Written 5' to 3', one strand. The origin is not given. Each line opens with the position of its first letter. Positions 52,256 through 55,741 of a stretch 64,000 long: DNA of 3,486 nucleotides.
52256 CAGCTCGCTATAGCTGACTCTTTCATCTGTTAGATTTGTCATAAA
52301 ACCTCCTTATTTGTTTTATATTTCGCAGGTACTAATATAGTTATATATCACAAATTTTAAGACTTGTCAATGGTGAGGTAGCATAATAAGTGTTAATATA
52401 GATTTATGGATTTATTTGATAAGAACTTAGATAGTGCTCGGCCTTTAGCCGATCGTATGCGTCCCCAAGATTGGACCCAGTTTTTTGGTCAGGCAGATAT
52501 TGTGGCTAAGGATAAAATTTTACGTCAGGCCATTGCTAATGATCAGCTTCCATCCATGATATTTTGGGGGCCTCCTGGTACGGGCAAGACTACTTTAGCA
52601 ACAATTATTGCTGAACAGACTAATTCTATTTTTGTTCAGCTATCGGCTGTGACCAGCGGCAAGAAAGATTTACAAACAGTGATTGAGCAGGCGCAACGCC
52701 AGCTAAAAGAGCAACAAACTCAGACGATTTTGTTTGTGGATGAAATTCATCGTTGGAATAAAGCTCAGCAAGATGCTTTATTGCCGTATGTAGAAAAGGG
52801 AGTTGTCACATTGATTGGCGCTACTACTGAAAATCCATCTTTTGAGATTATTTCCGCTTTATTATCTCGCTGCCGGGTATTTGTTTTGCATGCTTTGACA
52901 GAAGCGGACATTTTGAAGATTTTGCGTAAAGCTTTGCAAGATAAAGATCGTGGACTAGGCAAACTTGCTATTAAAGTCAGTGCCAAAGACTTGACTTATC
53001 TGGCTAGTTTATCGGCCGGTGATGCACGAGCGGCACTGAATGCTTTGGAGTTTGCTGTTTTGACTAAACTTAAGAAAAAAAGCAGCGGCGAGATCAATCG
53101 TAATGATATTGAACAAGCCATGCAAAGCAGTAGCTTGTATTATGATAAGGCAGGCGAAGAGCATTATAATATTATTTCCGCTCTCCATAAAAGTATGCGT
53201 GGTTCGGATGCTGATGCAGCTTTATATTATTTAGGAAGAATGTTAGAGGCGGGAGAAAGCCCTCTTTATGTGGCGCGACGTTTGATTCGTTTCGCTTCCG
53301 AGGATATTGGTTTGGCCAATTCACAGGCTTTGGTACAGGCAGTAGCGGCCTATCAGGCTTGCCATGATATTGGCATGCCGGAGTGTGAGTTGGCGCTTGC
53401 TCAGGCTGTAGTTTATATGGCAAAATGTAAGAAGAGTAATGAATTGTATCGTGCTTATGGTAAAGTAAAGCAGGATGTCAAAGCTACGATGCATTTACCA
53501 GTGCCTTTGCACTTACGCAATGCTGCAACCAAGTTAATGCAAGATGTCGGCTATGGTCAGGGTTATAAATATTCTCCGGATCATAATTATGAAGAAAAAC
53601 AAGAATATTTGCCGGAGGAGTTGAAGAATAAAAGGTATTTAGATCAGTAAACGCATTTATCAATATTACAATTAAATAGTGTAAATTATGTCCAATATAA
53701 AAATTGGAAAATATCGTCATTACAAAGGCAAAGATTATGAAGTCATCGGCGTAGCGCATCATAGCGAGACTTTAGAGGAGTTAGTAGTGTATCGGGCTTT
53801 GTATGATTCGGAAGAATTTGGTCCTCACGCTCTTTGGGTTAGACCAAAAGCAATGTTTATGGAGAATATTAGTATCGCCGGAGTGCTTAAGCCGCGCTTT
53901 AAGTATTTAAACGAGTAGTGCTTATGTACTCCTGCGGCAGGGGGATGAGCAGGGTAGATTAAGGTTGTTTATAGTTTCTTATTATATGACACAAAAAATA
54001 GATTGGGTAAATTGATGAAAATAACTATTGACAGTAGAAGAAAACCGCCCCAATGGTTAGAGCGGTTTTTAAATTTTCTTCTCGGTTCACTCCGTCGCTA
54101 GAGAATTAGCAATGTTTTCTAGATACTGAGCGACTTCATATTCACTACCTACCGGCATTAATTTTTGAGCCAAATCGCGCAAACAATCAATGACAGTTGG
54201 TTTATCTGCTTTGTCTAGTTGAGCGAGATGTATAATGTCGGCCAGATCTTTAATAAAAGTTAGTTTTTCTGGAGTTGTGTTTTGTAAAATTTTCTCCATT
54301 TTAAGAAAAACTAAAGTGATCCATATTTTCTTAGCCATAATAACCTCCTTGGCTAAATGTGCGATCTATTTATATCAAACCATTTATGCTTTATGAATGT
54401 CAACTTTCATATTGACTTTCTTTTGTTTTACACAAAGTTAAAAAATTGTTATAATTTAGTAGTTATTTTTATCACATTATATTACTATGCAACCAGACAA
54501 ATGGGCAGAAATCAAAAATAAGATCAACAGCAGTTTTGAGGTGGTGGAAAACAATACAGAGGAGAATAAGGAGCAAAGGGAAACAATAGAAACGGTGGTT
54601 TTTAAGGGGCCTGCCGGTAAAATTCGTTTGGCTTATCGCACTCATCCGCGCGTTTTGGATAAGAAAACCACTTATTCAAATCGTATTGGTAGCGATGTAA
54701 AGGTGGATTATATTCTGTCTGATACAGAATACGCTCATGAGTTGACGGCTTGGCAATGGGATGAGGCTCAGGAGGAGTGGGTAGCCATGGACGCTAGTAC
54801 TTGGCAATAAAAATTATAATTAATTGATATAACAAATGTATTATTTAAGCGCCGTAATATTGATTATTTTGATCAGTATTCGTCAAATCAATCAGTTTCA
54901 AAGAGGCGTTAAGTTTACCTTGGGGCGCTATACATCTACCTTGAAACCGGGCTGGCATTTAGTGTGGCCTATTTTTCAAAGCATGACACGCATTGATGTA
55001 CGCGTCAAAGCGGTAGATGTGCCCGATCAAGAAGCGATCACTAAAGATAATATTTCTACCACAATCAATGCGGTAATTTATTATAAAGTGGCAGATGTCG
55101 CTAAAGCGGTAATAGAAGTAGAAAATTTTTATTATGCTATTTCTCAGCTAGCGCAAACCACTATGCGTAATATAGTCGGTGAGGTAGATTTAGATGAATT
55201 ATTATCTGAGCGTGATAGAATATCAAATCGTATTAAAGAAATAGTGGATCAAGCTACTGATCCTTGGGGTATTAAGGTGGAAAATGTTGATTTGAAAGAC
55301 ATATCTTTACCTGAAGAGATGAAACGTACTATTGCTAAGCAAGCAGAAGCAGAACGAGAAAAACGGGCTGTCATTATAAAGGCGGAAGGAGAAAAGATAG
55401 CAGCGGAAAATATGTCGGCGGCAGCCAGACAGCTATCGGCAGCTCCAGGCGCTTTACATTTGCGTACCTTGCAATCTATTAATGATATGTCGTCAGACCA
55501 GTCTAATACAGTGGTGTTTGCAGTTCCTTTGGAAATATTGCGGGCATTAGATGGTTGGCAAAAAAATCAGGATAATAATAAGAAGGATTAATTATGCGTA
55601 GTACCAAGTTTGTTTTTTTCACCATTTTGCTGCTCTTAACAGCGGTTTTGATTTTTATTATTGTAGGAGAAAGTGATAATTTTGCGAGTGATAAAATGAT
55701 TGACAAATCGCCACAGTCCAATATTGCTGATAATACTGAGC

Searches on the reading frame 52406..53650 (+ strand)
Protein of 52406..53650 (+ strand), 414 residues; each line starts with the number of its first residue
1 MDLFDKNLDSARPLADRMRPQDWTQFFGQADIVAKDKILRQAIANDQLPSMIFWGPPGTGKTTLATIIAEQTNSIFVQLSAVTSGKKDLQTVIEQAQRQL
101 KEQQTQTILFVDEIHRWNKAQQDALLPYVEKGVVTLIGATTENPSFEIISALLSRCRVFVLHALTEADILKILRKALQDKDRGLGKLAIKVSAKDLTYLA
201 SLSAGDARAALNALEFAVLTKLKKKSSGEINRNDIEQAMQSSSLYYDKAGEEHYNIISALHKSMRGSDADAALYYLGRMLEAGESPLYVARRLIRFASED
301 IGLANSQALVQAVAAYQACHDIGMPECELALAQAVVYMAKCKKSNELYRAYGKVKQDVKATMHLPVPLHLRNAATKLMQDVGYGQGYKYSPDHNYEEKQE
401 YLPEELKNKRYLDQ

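Call 12: search_protein_families(library=pfam, proteins=[window:52406-53650:+])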
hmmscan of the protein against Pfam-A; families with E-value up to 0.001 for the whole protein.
window:52406-53650:+ (414 aa): 18 families
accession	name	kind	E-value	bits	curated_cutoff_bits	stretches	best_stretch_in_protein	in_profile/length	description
PF12002.13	MgsA_C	-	3.6e-59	199.8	27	1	266-412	1-148/167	MgsA AAA+ ATPase C terminal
PF16193.11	AAA_assoc_2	-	1.3e-26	93.1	34.3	1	186-265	2-81/81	AAA C-terminal domain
PF00004.35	AAA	-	1.8e-17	64.5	21.2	1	51-160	1-127/131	ATPase family associated with various cellular activities (AAA)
PF05496.18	RuvB_N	-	5.2e-16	59.2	27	1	18-137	1-116/159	Holliday junction DNA helicase RuvB P-loop domain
PF07728.20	AAA_5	-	1.5e-07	31.9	22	1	51-142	2-103/139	AAA domain (dynein-related subfamily)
PF13401.12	AAA_22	-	2.1e-06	28.5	27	1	50-123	7-84/130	AAA domain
PF00158.32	Sigma54_activat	-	2.4e-06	27.8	20.2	1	54-152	28-141/168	Sigma-54 interaction domain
PF13173.12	AAA_14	-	4.9e-06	27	27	1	51-164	5-123/129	AAA domain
PF13191.12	AAA_16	-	3.2e-05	24.9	32.6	0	42-71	18-47/167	AAA ATPase domain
PF14532.12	Sigma54_activ_2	-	4.9e-05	24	25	1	43-132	17-96/138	Sigma-54 interaction domain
PF01078.27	Mg_chelatase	-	0.00011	22.1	20.3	0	50-73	24-51/207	Magnesium chelatase, subunit ChlI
PF07724.20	AAA_2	-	0.00013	22.5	27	1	49-135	4-105/166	AAA domain (Cdc48 subfamily)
PF04851.21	ResIII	-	0.00017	22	22.5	0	43-73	19-48/164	Type III restriction enzyme, res subunit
PF13604.12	AAA_30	-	0.00034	20.8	27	0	42-141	12-126/191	AAA domain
PF07726.17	AAA_3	-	0.00047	20.5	27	1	53-145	4-102/131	ATPase family associated with various cellular activities (AAA)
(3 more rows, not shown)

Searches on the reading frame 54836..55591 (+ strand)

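Call 12: search_protein_families(library=pfam, proteins=[window:54836-55591:+])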
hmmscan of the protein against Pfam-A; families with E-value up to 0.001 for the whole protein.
window:54836-55591:+ (251 aa): 2 families
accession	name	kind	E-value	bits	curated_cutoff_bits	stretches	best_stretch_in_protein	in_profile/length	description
PF01145.31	Band_7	-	4.2e-44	151.1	23.6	1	17-187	2-176/176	SPFH domain / Band 7 family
PF13421.11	Band_7_1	-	3.6e-07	30.5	24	1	102-171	137-208/211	SPFH domain-Band 7 family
